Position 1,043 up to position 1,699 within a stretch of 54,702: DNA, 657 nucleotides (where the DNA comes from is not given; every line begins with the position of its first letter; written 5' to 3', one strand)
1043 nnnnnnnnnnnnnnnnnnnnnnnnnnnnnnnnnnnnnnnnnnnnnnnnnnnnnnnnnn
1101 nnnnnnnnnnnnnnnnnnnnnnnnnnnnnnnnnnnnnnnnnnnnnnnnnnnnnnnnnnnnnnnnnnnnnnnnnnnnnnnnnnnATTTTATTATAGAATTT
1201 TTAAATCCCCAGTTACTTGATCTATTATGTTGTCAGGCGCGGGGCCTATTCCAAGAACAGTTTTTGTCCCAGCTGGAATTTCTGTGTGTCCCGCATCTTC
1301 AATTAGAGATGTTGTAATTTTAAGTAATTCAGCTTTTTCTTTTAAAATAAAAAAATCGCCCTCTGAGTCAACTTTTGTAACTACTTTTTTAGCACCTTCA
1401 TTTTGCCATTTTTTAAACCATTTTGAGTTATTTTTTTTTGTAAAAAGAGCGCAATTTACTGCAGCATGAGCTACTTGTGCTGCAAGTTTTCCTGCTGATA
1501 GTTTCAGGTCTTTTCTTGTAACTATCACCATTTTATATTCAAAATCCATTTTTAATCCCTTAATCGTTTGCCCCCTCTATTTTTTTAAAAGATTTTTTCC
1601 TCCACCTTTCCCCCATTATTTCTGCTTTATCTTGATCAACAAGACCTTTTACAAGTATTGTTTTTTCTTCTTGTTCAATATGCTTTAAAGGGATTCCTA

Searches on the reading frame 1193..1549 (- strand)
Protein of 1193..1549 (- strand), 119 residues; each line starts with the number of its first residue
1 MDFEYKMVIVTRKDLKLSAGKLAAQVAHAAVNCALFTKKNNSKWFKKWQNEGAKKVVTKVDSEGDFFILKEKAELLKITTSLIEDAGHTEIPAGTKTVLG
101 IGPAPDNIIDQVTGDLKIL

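Call 82: search_protein_families(library=ncbifam, proteins=[window:1193-1549:-], max_evalue=1e-8)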
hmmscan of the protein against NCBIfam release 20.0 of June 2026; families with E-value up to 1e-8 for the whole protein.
window:1193-1549:- (119 aa): 2 families
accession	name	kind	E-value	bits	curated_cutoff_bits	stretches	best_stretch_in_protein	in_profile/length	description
NF003314.0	PRK04322.1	equivalog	1.6e-46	157.2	126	1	4-119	2-117/117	peptidyl-tRNA hydrolase Pth2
TIGR00283.1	arch_pth2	equivalog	2.5e-40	137.3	82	1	6-119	2-115/115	aminoacyl-tRNA hydrolase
